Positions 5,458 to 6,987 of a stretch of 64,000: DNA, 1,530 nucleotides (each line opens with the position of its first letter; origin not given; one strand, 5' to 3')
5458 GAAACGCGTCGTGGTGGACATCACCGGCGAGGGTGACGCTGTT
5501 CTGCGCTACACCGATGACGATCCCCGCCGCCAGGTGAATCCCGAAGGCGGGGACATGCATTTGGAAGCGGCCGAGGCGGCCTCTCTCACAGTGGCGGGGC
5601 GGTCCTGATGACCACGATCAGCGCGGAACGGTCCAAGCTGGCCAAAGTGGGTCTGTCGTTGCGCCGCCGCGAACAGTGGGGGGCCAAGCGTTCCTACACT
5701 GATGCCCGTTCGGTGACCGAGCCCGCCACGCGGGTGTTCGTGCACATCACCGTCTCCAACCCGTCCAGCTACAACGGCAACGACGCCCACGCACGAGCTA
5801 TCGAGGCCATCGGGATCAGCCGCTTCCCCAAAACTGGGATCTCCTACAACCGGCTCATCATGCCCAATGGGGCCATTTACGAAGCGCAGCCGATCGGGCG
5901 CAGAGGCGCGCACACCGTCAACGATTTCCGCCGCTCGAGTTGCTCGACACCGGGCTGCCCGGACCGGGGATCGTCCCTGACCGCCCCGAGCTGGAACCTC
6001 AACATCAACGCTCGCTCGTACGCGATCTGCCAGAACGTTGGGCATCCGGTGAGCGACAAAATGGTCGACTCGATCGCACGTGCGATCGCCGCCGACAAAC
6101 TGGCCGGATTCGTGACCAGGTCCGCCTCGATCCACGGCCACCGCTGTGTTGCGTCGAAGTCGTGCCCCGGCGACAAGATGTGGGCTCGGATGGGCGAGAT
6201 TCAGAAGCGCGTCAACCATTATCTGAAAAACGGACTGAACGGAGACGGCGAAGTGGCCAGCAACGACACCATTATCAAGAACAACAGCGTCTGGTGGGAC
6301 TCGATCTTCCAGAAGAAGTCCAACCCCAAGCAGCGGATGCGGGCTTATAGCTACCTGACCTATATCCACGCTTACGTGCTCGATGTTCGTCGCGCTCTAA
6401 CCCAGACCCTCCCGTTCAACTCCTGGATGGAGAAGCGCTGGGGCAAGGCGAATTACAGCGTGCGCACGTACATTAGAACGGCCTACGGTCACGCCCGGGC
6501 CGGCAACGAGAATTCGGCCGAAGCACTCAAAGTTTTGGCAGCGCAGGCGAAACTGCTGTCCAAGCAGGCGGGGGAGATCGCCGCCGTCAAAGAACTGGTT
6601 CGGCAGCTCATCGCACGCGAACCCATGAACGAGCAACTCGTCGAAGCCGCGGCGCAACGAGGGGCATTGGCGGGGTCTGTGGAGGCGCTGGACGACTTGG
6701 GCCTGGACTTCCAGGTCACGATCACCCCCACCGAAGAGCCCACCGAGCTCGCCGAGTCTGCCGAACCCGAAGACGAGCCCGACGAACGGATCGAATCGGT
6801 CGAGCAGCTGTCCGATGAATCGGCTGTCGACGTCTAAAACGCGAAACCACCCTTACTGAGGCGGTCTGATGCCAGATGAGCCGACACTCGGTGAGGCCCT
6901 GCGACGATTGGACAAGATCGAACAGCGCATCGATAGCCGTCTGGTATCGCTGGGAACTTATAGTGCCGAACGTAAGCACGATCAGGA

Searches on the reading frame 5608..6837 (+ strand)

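Call 43: search_protein_families(library=pfam, proteins=[window:5608-6837:+], max_evalue=0.001)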
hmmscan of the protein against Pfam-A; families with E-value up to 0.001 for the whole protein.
window:5608-6837:+ (409 aa): 1 family
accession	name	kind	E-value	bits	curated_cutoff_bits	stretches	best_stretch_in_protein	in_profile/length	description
PF01510.30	Amidase_2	-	1e-09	39.3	26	1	39-189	4-131/131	N-acetylmuramoyl-L-alanine amidase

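Call 44: search_protein_families(library=phrogs, proteins=[window:5608-6837:+], max_evalue=0.00001)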
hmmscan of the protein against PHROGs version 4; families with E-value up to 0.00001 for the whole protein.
window:5608-6837:+ (409 aa): 2 families
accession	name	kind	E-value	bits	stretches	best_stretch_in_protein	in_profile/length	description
phrog_1493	-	lysis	1.3e-13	51.9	1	18-218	12-179/394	endolysin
phrog_7698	-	lysis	6.9e-07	30.3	1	162-246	124-197/316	endolysin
